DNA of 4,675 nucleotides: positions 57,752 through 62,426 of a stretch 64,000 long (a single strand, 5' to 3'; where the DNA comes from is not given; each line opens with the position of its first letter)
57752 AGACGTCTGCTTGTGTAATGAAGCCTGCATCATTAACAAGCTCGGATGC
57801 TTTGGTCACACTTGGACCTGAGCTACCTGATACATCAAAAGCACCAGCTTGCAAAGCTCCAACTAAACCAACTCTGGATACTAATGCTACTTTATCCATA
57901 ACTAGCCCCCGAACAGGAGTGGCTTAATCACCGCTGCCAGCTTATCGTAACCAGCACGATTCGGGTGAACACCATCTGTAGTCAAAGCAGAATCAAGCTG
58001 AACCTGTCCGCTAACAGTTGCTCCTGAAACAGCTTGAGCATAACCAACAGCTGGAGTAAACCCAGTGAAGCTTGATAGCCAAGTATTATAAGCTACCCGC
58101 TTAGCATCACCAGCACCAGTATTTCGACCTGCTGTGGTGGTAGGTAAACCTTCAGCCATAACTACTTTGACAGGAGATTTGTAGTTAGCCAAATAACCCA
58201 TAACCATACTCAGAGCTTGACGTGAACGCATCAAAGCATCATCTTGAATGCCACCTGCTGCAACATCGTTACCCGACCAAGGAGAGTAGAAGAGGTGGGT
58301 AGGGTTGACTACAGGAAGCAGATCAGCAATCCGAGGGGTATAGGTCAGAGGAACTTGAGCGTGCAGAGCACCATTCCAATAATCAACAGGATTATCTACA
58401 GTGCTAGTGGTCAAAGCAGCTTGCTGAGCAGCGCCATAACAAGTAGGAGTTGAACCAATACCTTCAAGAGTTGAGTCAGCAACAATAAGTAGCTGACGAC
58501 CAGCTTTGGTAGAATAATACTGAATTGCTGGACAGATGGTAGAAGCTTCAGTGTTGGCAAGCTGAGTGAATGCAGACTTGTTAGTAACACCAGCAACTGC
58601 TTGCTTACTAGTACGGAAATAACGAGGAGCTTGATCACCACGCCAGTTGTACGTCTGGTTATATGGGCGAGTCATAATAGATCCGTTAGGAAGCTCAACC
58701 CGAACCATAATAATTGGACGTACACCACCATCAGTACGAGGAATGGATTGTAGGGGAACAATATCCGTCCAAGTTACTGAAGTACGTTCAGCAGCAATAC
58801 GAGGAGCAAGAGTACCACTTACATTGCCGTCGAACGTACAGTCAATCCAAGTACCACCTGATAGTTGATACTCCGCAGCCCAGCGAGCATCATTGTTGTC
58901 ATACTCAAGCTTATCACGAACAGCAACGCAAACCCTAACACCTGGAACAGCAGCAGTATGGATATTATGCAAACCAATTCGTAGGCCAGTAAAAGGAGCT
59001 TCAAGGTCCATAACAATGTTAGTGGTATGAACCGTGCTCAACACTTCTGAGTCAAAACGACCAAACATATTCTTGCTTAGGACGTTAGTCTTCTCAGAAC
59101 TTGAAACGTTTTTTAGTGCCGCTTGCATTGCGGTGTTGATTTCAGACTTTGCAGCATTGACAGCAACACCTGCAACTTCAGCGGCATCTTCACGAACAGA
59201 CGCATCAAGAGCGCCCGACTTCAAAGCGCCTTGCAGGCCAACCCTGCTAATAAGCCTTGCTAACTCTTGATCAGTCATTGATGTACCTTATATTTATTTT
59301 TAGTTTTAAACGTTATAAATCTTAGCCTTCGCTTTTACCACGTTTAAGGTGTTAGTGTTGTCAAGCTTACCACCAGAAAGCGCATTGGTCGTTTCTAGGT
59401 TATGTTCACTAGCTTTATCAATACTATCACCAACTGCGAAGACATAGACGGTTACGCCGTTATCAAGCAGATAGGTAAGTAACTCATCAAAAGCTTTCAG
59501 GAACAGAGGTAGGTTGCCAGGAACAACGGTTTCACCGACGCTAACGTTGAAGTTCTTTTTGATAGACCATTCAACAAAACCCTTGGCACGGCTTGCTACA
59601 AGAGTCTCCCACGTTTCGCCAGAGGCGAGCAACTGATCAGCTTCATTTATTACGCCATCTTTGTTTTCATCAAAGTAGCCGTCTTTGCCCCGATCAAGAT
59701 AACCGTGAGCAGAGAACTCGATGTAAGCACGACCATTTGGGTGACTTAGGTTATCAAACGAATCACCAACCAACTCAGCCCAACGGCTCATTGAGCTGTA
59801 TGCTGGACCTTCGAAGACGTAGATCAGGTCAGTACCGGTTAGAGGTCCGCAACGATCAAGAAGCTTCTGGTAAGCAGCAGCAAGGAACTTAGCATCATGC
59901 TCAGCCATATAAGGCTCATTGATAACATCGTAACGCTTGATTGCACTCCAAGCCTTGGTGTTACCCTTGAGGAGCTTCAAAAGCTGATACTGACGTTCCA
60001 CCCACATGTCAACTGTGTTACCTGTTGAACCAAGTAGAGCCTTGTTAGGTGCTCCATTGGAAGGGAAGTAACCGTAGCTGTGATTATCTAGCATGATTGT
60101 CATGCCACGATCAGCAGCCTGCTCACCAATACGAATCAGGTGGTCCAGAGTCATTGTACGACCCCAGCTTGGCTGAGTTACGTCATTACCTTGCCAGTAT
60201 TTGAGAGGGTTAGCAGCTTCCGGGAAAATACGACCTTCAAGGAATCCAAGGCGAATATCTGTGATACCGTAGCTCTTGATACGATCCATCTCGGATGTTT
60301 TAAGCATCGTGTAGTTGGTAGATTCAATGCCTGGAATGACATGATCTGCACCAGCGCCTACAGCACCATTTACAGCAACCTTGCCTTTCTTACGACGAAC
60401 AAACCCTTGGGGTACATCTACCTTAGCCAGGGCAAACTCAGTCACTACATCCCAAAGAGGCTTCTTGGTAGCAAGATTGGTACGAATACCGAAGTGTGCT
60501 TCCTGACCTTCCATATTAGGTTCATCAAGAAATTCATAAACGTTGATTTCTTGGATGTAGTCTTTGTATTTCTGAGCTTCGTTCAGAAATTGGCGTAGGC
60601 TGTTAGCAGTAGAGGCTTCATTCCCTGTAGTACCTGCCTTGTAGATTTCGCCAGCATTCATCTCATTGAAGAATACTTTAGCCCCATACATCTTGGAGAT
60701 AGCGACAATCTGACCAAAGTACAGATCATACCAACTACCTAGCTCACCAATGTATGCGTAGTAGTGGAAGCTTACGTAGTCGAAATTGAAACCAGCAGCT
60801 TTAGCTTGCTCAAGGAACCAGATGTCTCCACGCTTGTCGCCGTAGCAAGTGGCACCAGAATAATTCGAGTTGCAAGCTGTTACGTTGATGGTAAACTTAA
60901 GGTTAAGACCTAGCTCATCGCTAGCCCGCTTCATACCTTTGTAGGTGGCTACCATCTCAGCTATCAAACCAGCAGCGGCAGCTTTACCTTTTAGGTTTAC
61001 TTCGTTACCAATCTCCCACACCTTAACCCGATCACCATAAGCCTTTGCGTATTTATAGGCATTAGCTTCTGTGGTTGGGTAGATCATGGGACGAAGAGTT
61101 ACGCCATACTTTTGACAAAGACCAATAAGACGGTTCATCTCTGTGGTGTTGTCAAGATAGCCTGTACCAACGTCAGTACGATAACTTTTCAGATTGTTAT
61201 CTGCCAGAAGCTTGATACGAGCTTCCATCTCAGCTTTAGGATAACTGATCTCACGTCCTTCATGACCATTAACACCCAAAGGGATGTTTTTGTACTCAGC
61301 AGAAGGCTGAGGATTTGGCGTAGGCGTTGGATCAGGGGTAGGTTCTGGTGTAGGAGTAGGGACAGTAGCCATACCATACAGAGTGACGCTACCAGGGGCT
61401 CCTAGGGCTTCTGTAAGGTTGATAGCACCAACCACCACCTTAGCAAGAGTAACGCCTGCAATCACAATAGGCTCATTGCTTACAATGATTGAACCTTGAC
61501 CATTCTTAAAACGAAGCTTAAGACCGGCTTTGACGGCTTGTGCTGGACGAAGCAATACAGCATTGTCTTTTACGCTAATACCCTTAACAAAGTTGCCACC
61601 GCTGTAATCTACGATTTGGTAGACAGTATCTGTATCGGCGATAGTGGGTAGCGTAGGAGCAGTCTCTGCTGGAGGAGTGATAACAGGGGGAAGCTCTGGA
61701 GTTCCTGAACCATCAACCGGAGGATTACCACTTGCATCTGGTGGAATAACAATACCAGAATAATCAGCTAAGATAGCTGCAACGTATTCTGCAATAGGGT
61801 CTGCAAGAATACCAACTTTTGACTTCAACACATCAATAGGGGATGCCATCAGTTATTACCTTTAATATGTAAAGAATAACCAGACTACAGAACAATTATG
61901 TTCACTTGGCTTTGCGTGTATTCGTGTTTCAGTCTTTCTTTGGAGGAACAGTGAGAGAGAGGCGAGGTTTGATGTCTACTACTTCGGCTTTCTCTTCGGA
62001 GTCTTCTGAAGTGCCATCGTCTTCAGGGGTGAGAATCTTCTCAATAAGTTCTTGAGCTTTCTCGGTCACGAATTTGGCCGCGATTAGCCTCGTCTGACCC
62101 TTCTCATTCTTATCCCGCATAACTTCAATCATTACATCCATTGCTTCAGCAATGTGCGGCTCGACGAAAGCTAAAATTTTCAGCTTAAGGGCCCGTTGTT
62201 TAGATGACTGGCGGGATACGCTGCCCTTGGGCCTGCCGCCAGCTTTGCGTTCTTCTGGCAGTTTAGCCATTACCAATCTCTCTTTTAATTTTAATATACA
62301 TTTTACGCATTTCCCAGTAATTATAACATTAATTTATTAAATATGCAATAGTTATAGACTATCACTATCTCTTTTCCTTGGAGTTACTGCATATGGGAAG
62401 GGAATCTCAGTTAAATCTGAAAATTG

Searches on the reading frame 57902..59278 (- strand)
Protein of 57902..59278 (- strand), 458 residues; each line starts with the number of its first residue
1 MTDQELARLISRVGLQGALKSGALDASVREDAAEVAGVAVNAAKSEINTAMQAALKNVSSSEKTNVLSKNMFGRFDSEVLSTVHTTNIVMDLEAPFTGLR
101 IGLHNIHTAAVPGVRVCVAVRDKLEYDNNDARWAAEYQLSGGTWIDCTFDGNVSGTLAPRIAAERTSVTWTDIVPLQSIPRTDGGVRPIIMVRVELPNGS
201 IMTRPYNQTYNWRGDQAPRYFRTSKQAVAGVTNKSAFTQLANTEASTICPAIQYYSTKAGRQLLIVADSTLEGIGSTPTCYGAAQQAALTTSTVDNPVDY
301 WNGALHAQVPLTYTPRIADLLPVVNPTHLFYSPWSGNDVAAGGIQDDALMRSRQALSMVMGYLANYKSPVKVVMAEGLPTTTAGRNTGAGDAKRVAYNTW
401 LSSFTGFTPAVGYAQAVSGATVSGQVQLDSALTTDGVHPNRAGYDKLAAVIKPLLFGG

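Call 47: find_related_loci(query=window:57902-59278:-, collection=viral_contigs, flank=10000)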
Query window:57902-59278:- (458 aa) in viral_contigs; peptide patterns used: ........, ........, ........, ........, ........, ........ (x = any residue, [..] = any of these).
5 stretches matched a pattern; 1 encode a relative of the query (tblastn E <= 1e-3); 1 distinct loci.
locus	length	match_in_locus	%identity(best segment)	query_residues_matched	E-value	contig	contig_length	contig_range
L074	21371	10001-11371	95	1-457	0e+0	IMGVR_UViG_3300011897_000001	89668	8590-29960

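Call 89: search_protein_families(library=pfam, proteins=[L074:8415-9344:+, L074:8004-8225:+], max_evalue=0.01)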
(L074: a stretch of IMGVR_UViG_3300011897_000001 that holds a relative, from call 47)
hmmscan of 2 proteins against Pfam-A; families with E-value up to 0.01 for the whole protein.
L074:8415-9344:+ (309 aa): 2 families
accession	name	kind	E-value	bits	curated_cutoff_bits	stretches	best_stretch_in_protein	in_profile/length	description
PF07460.16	NUMOD3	-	4.3e-10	39.8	20.4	1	103-123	13-33/37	NUMOD3 motif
PF01844.29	HNH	-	0.0018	18.8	21.4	1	26-49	13-36/47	HNH endonuclease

L074:8004-8225:+ (73 aa): 0 families

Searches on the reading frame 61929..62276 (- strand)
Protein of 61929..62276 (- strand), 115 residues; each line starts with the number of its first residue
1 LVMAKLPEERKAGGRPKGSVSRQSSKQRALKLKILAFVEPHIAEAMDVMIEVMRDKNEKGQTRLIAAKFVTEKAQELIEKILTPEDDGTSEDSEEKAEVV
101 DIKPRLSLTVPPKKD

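Call 16: search_protein_families(library=pfam, proteins=[window:61929-62276:-], max_evalue=0.01)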
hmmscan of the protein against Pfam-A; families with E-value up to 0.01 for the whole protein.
window:61929-62276:- (115 aa): 0 families

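Call 77: search_protein_families(library=phrogs, proteins=[window:61929-62276:-], max_evalue=0.01)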
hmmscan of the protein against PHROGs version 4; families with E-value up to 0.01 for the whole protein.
window:61929-62276:- (115 aa): 2 families
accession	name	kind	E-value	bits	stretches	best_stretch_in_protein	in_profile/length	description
phrog_15261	-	unknown function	7.6e-09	36.9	1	10-94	12-90/99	-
phrog_3330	-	unknown function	1.1e-06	29.5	1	3-104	1-104/115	-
